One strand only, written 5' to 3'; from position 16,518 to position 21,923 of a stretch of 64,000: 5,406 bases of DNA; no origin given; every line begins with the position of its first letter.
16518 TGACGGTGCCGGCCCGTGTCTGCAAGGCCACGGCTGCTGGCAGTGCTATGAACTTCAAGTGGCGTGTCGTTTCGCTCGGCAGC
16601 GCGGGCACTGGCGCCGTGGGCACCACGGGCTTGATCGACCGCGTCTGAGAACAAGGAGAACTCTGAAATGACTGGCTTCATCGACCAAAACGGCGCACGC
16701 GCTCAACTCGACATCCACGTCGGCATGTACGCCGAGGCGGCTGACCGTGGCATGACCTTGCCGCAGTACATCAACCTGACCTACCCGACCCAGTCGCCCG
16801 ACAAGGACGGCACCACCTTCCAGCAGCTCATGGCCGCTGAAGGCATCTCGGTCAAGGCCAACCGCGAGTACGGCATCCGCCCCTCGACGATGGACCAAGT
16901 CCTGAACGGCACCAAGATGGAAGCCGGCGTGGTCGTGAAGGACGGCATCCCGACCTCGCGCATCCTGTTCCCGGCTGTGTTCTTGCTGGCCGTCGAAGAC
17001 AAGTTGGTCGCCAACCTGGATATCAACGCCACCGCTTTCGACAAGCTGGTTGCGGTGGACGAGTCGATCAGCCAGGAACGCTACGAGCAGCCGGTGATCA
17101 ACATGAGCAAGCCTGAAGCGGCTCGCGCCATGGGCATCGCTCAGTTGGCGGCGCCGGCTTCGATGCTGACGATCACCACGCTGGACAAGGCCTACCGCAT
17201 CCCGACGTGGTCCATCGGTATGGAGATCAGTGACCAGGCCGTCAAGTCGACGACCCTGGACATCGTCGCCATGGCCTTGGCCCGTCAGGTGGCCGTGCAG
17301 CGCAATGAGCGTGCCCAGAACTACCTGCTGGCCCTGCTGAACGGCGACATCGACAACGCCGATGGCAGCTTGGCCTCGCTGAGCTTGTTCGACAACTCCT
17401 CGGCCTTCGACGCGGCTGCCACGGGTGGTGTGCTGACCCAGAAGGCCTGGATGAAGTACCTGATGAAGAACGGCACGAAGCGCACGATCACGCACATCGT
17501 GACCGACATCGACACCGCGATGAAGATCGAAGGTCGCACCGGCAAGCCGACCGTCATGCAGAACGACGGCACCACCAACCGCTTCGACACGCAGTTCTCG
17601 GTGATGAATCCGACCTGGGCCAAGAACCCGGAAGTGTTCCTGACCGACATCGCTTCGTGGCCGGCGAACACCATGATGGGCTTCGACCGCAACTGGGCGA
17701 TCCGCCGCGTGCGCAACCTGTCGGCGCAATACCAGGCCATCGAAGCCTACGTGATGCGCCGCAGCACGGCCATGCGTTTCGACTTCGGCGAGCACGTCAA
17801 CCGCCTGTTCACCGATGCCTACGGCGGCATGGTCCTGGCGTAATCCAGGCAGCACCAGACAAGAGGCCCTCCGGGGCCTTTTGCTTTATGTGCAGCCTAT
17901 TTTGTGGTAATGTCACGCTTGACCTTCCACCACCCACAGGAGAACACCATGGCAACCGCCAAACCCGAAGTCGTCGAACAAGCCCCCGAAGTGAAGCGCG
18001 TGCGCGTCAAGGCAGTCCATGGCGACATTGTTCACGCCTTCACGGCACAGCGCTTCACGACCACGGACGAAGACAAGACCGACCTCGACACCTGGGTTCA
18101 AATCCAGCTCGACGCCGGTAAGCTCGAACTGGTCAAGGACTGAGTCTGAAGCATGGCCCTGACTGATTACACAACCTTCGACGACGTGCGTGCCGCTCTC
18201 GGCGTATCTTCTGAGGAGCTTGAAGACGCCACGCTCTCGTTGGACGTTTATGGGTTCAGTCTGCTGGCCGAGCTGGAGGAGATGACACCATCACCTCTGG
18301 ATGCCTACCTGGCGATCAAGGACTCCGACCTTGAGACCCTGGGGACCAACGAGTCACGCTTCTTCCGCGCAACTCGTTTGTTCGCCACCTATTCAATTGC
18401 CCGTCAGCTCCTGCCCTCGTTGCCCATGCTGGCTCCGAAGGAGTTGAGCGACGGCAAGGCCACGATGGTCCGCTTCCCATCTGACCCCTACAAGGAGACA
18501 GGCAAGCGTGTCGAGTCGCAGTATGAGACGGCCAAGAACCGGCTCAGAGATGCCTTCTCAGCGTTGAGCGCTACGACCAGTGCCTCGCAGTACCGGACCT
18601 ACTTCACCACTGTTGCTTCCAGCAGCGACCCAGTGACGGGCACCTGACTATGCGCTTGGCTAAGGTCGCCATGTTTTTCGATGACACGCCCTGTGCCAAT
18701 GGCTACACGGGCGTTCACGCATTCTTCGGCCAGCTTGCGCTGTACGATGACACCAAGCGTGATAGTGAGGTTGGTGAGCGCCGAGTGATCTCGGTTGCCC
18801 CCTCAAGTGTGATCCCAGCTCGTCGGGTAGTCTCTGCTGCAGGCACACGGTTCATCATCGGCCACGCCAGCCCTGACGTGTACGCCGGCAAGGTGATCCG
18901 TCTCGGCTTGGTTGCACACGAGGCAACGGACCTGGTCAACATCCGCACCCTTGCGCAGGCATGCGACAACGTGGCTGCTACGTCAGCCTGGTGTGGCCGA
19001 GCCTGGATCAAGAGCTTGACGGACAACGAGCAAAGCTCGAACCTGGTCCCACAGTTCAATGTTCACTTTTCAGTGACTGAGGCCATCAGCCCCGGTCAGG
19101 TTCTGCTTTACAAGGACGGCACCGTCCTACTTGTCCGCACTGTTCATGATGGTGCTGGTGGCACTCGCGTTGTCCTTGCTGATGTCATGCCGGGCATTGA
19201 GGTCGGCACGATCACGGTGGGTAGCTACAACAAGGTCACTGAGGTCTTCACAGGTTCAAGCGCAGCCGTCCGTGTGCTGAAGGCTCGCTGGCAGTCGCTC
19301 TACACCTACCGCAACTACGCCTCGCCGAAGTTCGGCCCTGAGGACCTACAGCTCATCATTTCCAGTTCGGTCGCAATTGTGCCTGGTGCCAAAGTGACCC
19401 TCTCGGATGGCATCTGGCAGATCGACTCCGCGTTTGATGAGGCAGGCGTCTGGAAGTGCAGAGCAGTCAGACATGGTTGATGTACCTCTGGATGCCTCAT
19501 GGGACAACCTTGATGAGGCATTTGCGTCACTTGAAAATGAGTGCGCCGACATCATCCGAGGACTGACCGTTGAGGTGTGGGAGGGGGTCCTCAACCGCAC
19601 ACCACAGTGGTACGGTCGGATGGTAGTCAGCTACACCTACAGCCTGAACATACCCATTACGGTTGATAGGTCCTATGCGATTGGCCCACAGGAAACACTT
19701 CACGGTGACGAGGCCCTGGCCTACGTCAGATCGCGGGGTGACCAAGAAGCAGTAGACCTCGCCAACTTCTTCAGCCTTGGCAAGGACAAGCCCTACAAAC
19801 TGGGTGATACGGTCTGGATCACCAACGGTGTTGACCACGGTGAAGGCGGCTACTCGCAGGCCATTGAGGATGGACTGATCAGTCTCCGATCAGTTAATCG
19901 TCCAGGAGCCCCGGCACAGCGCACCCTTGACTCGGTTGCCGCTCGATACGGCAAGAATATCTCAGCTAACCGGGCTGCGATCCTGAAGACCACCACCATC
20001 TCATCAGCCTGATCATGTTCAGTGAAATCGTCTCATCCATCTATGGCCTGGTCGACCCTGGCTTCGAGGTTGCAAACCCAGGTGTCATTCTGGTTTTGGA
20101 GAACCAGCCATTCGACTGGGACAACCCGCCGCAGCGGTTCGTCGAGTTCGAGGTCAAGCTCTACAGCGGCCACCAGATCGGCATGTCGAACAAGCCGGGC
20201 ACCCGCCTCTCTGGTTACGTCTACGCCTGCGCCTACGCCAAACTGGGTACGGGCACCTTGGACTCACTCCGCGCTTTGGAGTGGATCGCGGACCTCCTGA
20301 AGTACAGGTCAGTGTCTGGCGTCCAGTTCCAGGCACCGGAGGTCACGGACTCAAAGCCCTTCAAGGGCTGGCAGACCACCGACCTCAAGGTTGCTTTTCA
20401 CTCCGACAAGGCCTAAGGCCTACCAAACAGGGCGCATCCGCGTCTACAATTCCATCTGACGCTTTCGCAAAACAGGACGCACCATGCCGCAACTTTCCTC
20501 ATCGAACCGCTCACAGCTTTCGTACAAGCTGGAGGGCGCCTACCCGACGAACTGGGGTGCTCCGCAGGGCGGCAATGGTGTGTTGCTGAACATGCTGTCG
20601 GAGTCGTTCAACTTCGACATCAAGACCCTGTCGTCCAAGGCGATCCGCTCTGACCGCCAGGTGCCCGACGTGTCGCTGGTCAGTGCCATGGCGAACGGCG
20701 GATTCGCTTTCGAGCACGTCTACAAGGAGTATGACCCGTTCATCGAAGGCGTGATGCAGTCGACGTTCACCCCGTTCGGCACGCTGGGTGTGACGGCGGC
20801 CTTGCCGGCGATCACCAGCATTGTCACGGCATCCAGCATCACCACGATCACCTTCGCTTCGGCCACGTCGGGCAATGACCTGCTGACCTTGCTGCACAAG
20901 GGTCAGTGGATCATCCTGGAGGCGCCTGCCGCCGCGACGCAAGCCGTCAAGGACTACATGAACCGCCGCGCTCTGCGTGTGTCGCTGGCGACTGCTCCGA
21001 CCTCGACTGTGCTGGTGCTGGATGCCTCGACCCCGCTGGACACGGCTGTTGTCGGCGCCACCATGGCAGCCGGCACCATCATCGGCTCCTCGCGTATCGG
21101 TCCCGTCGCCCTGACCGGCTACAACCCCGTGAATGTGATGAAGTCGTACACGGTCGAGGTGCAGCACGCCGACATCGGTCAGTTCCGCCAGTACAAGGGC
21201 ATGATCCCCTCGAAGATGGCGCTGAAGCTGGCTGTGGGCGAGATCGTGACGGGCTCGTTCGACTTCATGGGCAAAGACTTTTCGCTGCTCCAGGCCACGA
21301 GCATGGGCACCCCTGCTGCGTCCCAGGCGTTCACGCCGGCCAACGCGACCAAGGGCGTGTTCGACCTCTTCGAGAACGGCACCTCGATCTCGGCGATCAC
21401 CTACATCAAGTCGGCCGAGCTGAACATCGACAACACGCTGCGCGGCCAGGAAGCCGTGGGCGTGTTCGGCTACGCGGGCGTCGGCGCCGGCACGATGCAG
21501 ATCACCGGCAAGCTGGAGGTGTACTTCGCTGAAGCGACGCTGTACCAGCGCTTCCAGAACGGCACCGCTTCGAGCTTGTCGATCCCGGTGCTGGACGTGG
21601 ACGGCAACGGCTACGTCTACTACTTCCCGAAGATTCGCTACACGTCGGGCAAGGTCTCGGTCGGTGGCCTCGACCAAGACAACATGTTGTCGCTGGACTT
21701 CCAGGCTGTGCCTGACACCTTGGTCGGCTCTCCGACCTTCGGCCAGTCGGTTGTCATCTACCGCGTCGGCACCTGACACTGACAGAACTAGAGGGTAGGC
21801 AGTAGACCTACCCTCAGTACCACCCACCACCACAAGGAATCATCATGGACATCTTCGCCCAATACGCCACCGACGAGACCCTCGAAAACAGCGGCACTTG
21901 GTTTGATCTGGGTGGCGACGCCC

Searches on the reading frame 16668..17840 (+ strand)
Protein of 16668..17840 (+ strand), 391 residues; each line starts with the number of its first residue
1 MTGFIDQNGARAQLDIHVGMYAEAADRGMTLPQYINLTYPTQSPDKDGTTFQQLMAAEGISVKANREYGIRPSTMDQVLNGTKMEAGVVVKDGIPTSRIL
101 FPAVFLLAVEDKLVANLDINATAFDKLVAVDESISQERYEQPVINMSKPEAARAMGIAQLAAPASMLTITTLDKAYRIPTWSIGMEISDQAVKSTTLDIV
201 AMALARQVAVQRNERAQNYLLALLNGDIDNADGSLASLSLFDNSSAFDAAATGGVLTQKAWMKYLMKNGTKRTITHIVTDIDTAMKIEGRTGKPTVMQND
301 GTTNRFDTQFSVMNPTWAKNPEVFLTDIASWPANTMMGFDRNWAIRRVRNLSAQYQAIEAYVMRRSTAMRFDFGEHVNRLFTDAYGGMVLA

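Call 35: search_solved_structures(query=window:16668-17840:+, max_evalue=0.01)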
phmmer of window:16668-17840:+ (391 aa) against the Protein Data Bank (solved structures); distinct sequences matched with E-value up to 0.01: 0.

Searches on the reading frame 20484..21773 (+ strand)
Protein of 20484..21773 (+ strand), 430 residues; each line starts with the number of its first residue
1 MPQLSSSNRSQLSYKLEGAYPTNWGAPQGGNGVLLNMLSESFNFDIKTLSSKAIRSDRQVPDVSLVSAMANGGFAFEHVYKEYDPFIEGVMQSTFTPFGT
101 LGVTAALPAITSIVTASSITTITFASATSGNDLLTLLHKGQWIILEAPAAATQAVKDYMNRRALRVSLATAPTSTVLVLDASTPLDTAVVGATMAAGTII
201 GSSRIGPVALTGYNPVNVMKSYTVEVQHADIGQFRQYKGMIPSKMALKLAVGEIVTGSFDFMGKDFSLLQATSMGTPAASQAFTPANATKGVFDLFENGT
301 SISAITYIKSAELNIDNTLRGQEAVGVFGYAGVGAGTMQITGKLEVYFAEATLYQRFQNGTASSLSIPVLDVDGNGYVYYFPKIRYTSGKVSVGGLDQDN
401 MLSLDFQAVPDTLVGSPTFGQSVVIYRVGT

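Call 89: search_protein_families(library=pfam, proteins=[window:20484-21773:+], max_evalue=0.001)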
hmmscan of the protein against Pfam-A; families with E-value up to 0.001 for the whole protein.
window:20484-21773:+ (430 aa): 1 family
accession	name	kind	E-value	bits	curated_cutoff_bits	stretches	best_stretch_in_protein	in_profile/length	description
PF18906.5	Phage_tube_2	-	5.6e-39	134.8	27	1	8-408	2-266/266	Phage tail tube protein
